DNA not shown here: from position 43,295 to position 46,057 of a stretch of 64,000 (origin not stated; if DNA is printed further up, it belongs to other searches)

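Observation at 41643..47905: Translationally coupled FAD oxidoreductase + 820-aa unknown lipoprotein + GH-A-like enzyme: candidate undescribed glycan-processing module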

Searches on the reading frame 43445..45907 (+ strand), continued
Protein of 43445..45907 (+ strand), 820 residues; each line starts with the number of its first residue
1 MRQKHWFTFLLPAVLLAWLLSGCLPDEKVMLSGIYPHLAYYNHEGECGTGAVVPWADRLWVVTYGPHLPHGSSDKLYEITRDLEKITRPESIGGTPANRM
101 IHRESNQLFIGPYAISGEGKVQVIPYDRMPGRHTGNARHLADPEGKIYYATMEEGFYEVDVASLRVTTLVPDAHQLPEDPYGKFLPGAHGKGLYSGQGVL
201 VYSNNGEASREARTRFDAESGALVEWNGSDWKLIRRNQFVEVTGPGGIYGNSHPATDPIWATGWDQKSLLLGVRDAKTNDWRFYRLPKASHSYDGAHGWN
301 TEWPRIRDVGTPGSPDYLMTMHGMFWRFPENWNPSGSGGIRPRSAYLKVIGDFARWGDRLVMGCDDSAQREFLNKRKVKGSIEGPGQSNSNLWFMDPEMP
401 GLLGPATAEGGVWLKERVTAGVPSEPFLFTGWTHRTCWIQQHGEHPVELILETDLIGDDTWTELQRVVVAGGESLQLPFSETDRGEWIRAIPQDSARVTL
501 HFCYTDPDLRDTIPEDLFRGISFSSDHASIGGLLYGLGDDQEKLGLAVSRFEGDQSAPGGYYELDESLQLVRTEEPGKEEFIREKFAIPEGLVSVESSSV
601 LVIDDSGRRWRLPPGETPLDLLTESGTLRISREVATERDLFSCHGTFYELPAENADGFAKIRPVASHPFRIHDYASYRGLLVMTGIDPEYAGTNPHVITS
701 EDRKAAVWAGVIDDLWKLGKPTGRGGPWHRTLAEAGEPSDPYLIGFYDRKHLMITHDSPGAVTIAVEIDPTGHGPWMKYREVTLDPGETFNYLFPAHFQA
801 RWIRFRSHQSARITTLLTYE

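Call 30: search_protein_families(library=pfam, proteins=[P0121, P0122, P0123, P0130, P0132, P0134, P0136, P0143], max_evalue=0.001)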
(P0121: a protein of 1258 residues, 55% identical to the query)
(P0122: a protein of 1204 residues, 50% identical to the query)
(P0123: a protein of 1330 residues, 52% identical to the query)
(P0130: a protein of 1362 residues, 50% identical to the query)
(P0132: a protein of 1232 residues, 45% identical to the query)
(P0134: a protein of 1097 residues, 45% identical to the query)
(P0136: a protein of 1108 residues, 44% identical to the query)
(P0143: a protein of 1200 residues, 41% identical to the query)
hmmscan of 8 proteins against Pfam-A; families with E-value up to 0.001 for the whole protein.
P0121 (1258 aa): 3 families
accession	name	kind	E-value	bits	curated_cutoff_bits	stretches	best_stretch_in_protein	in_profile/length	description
PF00884.28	Sulfatase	-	2e-50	172.3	25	1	35-361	1-301/301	Sulfatase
PF16347.10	SGSH_C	-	4.5e-24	85.8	29.3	1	311-465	1-152/154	N-sulphoglucosamine sulphohydrolase, C-terminal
PF01663.27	Phosphodiest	-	1.6e-09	38.3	23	1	37-307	1-220/342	Type I phosphodiesterase / nucleotide pyrophosphatase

P0122 (1204 aa): 12 families
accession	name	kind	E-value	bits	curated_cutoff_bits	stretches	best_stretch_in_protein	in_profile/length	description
PF25174.1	Beta-prop_THOC3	-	2.2e-16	60.1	305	1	141-292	7-153/272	THOC3 beta-propeller domain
PF23414.1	Beta-prop_EML_2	-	1.1e-13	51.6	90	2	200-292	20-105/266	Echinoderm microtubule-associated protein second beta-propeller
PF24817.1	WD40_WDHD1_1st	-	1.1e-13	51.5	109.9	2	183-291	182-288/291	WDHD1 first WD40 domain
PF24814.1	WD40_Prp19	-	1.7e-12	47.5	320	2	47-210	93-250/281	Prp19 WD40 domain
PF25173.1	Beta-prop_WDR3_1st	-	1.4e-09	38.4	154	2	222-287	32-90/184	WDR3 first beta-propeller domain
PF00400.38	WD40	-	3.3e-08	34.2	27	1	223-247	15-39/39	WD domain, G-beta repeat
PF12894.13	ANAPC4_WD40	-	8.7e-08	32.7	22.9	0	223-260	42-79/91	Anaphase-promoting complex subunit 4 WD40 domain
PF23393.2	Beta-prop_WDR90_POC16_2nd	-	1.9e-06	27.7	60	0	52-156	85-198/291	WDR90/POC16, second beta-propeller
PF24807.1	WD40_CDC20-Fz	-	1.1e-05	25.4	200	1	187-259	17-91/292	CDC20/Fizzy WD40 domain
PF23869.1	Beta-prop_WDR75_1st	-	0.00013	21.8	45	1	223-257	187-221/292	WD repeat-containing protein 75 first beta-propeller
PF25175.1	Beta-prop_WDR5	-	0.00014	21.7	250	0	186-282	101-193/296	WDR5 beta-propeller domain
PF13360.13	PQQ_2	-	0.00029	21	27.6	0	52-208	29-176/233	Outer membrane protein assembly factor BamB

P0123 (1330 aa): 3 families
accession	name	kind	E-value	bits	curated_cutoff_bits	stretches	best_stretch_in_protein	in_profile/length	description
PF00884.28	Sulfatase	-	1.8e-52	179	25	1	30-380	1-301/301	Sulfatase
PF16347.10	SGSH_C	-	6.6e-16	59.3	29.3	1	325-473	1-150/154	N-sulphoglucosamine sulphohydrolase, C-terminal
PF01663.27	Phosphodiest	-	9.5e-15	55.5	23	1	33-321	2-220/342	Type I phosphodiesterase / nucleotide pyrophosphatase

P0130 (1362 aa): 5 families
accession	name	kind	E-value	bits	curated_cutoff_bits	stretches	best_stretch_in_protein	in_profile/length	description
PF00884.28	Sulfatase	-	4.2e-48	164.6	25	1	28-355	1-301/301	Sulfatase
PF16347.10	SGSH_C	-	9.8e-17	62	29.3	1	305-434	1-130/154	N-sulphoglucosamine sulphohydrolase, C-terminal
PF00754.31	F5_F8_type_C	-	1.2e-13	51.7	28.2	1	1036-1146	2-114/127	F5/8 type C domain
PF22633.2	F5_F8_type_C_2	-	5.6e-13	49.8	27.8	1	1050-1142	2-91/91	NedA-like, galactose-binding domain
PF01663.27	Phosphodiest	-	1.1e-06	29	23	1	43-301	11-220/342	Type I phosphodiesterase / nucleotide pyrophosphatase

P0132 (1232 aa): 1 family
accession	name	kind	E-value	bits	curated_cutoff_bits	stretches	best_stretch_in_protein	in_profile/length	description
PF18884.5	TSP3_bac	-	6.8e-12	45.4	25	1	355-376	1-22/22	Bacterial TSP3 repeat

P0134 (1097 aa): 0 families

P0136 (1108 aa): 1 family
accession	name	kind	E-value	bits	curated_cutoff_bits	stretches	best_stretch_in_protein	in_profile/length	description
PF04773.18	FecR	-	1.7e-06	28.8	24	1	192-268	14-96/97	FecR protein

P0143 (1200 aa): 1 family
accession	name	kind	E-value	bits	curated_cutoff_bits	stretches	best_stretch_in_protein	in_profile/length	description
PF18962.6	Por_Secre_tail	-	5.2e-07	30.3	27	1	1136-1194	1-67/75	Secretion system C-terminal sorting domain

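Call 31: fold_search(model_id=the predicted structure, library=pdb)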
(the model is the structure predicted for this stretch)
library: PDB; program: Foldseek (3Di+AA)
matches with E <= 10: 1708; with E <= 0.001: 129
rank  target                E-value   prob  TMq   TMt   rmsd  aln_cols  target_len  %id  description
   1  9jg6_a                5.4e-07  1.00  0.21  0.32  16.5       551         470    8  The tail-complex structure of phage P22 (released 2025-02-26)
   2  8ic1_A                6.6e-07  1.00  0.15  0.22  17.8       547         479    8  endo-alpha-D-arabinanase EndoMA1 D51N mutant from Microbacterium arabinogalactanolyticum in complex with arabinooligos (released 2023-08-16)
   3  9nwi_Y                1.1e-06  0.98  0.12  0.17  21.4       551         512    7  Pseudomonas phage Pa223 tail (C6 symmetry) (released 2025-08-06)
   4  5m11                  1.2e-06  0.99  0.20  0.22  30.2       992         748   11  Structural and functional probing of PorZ, an essential bacterial surface component of the type-IX secretion system of h (released 2016-11-09)
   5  7bwb                  1.8e-06  1.00  0.18  0.28  20.4       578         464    9  Bombyx mori GH32 beta-fructofuranosidase BmSUC1 (released 2020-11-04)
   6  7kwb_A                2.3e-06  0.90  0.09  0.16  27.0       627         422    7  Surface glycan-binding protein B from Bacteroides thetaiotaomicron (released 2021-02-17)
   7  8hhv_A                3.2e-06  0.99  0.15  0.21  18.5       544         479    8  endo-alpha-D-arabinanase EndoMA1 from Microbacterium arabinogalactanolyticum (released 2023-08-16)
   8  9e2g_2B               3.9e-06  0.97  0.18  0.21  27.4       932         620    9  Cryo-EM structure of 48 nm repeat of microtubule doublet from T. brucei flagellum (released 2025-03-12)
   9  7eeq_1                4.1e-06  1.00  0.16  0.25  15.5       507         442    7  Cyanophage Pam1 tail machine (released 2021-10-20)
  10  1k32_A                5.9e-06  0.96  0.18  0.15  27.1       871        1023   11  Crystal structure of the tricorn protease (released 2001-12-05)
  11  8hmc_B                6.3e-06  0.98  0.18  0.14  23.0       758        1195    8  base module state 1 of Tetrahymena IFT-A (released 2023-06-14)
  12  8axs_B                8.6e-06  1.00  0.22  0.29  14.0       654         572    8  Sialidases and Fucosidases of Akkermansia muciniphila are key for rapid growth on colonic mucin and nutrient sharing a (released 2023-03-01)
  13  3nqh                  1.0e-05  0.99  0.16  0.25  20.2       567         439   11  Crystal structure of a glycosyl hydrolase (BT_2959) from BACTEROIDES THETAIOTAOMICRON VPI-5482 at 2.11 A resolution (released 2010-07-28)
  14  8hcj_A                1.2e-05  0.98  0.14  0.23  20.6       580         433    9  Structure of GH43 family enzyme, Xylan 1, 4 Beta- xylosidase from pseudopedobacter saltans (released 2023-11-15)
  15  9q2d_C                1.2e-05  0.90  0.19  0.19  26.6       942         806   10  Cryo-EM structure of ternary complex Ikaros-ZF2:CC-885:CRBN:DDB1 (molecular glue degrader) (released 2025-10-01)
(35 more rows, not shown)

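Call 36: find_homologous_proteins(query=A2)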
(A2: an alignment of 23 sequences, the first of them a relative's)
Query A2 (23 sequences) (818 aa, profile of the alignment): 5164 proteins with E <= 0.001 among 8000 candidates; the best 120 are listed.
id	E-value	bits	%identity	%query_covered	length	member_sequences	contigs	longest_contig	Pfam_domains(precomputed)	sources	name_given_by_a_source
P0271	0.0e+0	1178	41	95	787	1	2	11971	-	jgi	jgi:hypothetical protein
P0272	0.0e+0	1175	43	95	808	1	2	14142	-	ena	-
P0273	0.0e+0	1170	40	100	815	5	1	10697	-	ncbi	-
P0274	0.0e+0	1165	42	95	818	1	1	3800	-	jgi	-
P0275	0.0e+0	1162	41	95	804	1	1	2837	-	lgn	-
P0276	0.0e+0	1161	42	95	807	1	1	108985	-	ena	-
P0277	0.0e+0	1160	42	95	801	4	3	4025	-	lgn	-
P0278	0.0e+0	1159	42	95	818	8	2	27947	-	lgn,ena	-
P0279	0.0e+0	1158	41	96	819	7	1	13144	-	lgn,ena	-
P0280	0.0e+0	1158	43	95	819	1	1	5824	-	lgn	-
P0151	0.0e+0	1158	37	95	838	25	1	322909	-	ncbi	-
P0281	0.0e+0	1155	43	95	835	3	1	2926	-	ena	-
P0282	0.0e+0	1154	42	95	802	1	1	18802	-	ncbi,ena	-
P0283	0.0e+0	1154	43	96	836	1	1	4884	-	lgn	-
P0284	0.0e+0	1154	39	95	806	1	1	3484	-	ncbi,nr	ncbi:hypothetical protein GF373_03230 [bacterium]|nr:hypothetical protein [bacterium]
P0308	0.0e+0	1148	38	95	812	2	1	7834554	-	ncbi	ncbi:hypothetical protein ACXR0O_06215 [Verrucomicrobiota bacterium sgz303538]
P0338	0.0e+0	1141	41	97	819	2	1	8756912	PF00754.32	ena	-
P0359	0.0e+0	1137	42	95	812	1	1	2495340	-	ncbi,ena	-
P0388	0.0e+0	1133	41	100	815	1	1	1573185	-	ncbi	ncbi:MAG: hypothetical protein R2729_10925 [Bryobacteraceae bacterium]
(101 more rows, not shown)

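Call 39: search_protein_families(library=pfam, proteins=[L008:14591-15718:+, L001:3759-5117:-, L004:12476-13660:+, L012:18957-20228:-, L017:15331-16365:+, L008:15792-17597:+, L014:5915-7639:+], max_evalue=1)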
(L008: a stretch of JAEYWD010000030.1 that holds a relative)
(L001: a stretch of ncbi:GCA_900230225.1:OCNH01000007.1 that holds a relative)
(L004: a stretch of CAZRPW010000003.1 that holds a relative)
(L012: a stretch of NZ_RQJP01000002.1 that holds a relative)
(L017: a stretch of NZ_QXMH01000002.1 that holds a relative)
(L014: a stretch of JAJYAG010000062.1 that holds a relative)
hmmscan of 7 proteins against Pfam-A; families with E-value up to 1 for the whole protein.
L008:14591-15718:+ (375 aa): 2 families
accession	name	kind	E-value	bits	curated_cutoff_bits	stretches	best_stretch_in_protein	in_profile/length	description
PF22928.2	INTS1_R4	-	0.025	14.9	27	1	221-256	60-95/102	Integrator complex subunit 1, R4 domain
PF00613.26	PI3Ka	-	0.025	14.5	31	1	212-291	26-106/185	Phosphoinositide 3-kinase family, accessory domain (PIK domain)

L001:3759-5117:- (452 aa): 4 families
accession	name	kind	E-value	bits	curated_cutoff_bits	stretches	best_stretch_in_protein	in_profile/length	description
PF18911.6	PKD_4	-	0.0054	17.2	27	1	198-238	31-67/85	PKD domain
PF00801.26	PKD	-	0.13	12.7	23.5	1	185-237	15-63/80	PKD domain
PF23875.1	DUF7229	-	0.16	12.6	27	1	26-71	47-90/90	Domain of unknown function (DUF7229)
PF08311.18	Mad3_BUB1_I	-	0.22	11.9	31.4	1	223-270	72-119/123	Mad3/BUB1 homology region 1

L004:12476-13660:+ (394 aa): 4 families
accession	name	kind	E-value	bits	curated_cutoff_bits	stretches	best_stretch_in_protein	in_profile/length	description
PF00246.29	Peptidase_M14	-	1.7e-08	34.9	21.6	1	136-242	4-131/286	Zinc carboxypeptidase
PF18027.6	Pepdidase_M14_N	-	2.3e-05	24.9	23.2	1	24-123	1-105/107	Cytosolic carboxypeptidase N-terminal domain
PF16820.11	PKD_3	-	0.04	14.2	26.3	0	32-73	11-52/68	PKD-like domain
PF24827.1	AstE_AspA_cat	-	0.13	12.3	25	1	175-276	4-105/192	Succinylglutamate desuccinylase/Aspartoacylase catalytic domain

L012:18957-20228:- (423 aa): 4 families
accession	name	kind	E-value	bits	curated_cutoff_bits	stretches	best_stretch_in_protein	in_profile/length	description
PF19051.5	GFO_IDH_MocA_C2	-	7.2e-148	491.4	23.3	1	170-423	1-254/254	Oxidoreductase family, C-terminal alpha/beta domain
PF01408.29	GFO_IDH_MocA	-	2.3e-20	73.9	24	1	45-157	4-118/120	Oxidoreductase family, NAD-binding Rossmann fold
PF22725.1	GFO_IDH_MocA_C3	-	1.8e-05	25.1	27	1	241-305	32-95/124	GFO/IDH/MocA C-terminal domain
PF02894.22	GFO_IDH_MocA_C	-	0.022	15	22.9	1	243-280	31-68/218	Oxidoreductase family, C-terminal alpha/beta domain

L017:15331-16365:+ (344 aa): 2 families
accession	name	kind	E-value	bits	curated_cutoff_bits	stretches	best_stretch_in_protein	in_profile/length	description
PF02424.20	ApbE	-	2.4e-71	240.8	25.6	1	49-319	2-265/266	ApbE family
PF12965.13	DUF3854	-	0.038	14.3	23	1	144-207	59-128/130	Domain of unknown function (DUF3854)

L008:15792-17597:+ (601 aa): 2 families
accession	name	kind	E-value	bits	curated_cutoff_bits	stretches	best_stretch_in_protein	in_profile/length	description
PF02554.20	CstA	-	2e-207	690.8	27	1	2-545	1-559/560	Carbon starvation protein CstA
PF13478.12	XdhC_C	-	0.033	15.1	29.7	0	356-408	69-121/125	XdhC Rossmann domain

L014:5915-7639:+ (574 aa): 1 family
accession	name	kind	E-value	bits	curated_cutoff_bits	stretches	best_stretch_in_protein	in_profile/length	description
PF00474.23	SSF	-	9.2e-27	94.4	22.8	2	33-223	1-179/406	Sodium:solute symporter family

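Call 47: predict_structure(alignment_id=A3)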
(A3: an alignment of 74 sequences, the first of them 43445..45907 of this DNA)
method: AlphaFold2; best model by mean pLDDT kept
length: 820 residues; sequences in the alignment: 74
mean_pLDDT: 93.5   pTM: 0.92
mean pLDDT of the five models: 93.5, 92.6, 92.6, 91.5, 91.0
residues with pLDDT >= 90: 688; 70-90: 106; 50-70: 26; < 50: 0
segments of 3 or more residues with pLDDT < 50: none
pLDDT, mean of each block of 10 residues (from residue 1): 60 80 77 97 90 97 89 94 97 82 97 97 96 94 97 94 97 82 83 95 92 87 94 95 94 94 96 96 97 81 87 94 97 96 96 96 91 80 85 97 96 97 98 97 98 98 98 97 97 98 95 95 94 93 97 94 97 97 93 93 94 95 91 90 97 90 96 96 94 94 97 97 97 98 96 98 98 93 98 96 98 97
secondary structure, 60 per line:
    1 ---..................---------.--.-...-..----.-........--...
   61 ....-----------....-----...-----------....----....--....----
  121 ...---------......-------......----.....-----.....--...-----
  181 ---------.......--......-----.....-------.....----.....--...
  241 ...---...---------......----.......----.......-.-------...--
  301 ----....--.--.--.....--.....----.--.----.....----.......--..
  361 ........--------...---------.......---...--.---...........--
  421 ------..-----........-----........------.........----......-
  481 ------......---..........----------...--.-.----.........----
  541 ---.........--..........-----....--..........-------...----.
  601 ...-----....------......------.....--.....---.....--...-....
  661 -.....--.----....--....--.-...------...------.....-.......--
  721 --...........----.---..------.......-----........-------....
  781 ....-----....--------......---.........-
elements in order (helices of 4 or more, strands of 3 or more residues): H4-21 E48-55 E58-64 E76-79 E85-87 E99-102 E107-110 E113-116 E121-123 E133-138 E146-151 E156-160 E166-170 E190-196 E199-204 H210-214 E222-226 E231-235 E238-243 E259-264 E269-275 E280-286 E305-308 E317-321 E324-328 E341-345 E350-356 E359-368 E389-395 E408-418 E434-441 E447-454 E461-469 E474-479 E487-492 E496-505 E528-536 E544-552 E555-564 E570-573 H576-585 E593-595 E600-603 E609-612 H619-624 E631-635 E638-642 E646-650 H657-660 E662-666 E674-677 E680-683 E697-699 E706-710 H712-718 E723-733 E750-756 E762-769 E777-784 E790-793 E802-807 E811-819

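Call 49: fold_search(model_id=the predicted structure, library=pdb)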
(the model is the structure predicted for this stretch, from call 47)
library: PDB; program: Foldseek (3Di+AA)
matches with E <= 10: 1676; with E <= 0.001: 330
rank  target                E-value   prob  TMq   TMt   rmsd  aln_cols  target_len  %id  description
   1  9oz1_A                1.1e-10  1.00  0.20  0.21  49.5       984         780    8  Cryo-EM structure of chicken ROS1 in apo-state. Cryo-EM refinement is focused on the "leg" region of chicken ROS1. (released 2026-02-25)
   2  8u10_1                1.6e-08  1.00  0.17  0.26  22.3       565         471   10  In situ cryo-EM structure of bacteriophage P22 gp1:gp4:gp5:gp10:gp9 N-term complex in conformation 1 at 3.2A resolutio (released 2023-11-22)
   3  7sg7_S                3.3e-08  1.00  0.22  0.33  16.2       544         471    8  In situ cryo-EM structure of bacteriophage Sf6 gp8:gp14N complex at 2.8 A resolution (released 2022-11-09)
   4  8bbf_B                3.5e-08  1.00  0.22  0.17  24.9       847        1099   11  Structure of the IFT-A complex; IFT-A1 module (released 2022-12-07)
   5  6zqd_UD               5.0e-08  1.00  0.23  0.27  23.5       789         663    8  Cryo-EM structure of the 90S pre-ribosome from Saccharomyces cerevisiae, state Post-A1 (released 2020-09-23)
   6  9nwi_Y                7.1e-08  1.00  0.18  0.27  15.8       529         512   10  Pseudomonas phage Pa223 tail (C6 symmetry) (released 2025-08-06)
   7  8bbg_B                8.3e-08  0.99  0.14  0.09  26.4       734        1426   11  Structure of the IFT-A complex; anterograde IFT-A train model (released 2022-12-21)
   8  9no3_A                1.0e-07  1.00  0.18  0.27  14.2       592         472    9  The bifunctional arabinofuranosidase/xylosidase from metagenome of Pseudacanthotermes militaris. (released 2025-10-08)
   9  3vgz_A                1.8e-07  1.00  0.27  0.59   6.5       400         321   13  Crystal structure of E. coli YncE (released 2011-11-16)
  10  6nd4_N                2.4e-07  1.00  0.22  0.25  23.2       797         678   10  Conformational switches control early maturation of the eukaryotic small ribosomal subunit (released 2019-06-19)
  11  8hhv_A                2.5e-07  1.00  0.19  0.29  18.8       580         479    9  endo-alpha-D-arabinanase EndoMA1 from Microbacterium arabinogalactanolyticum (released 2023-08-16)
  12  3nqh                  2.5e-07  1.00  0.16  0.26  19.2       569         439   10  Crystal structure of a glycosyl hydrolase (BT_2959) from BACTEROIDES THETAIOTAOMICRON VPI-5482 at 2.11 A resolution (released 2010-07-28)
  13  9no3_B                2.7e-07  1.00  0.18  0.26  19.2       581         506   10  The bifunctional arabinofuranosidase/xylosidase from metagenome of Pseudacanthotermes militaris. (released 2025-10-08)
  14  9n73_LN               3.3e-07  1.00  0.21  0.25  23.4       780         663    9  SSU processome maturation and disassembly, State G (released 2025-10-29)
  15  9no3_D                3.4e-07  1.00  0.18  0.28  19.1       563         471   11  The bifunctional arabinofuranosidase/xylosidase from metagenome of Pseudacanthotermes militaris. (released 2025-10-08)
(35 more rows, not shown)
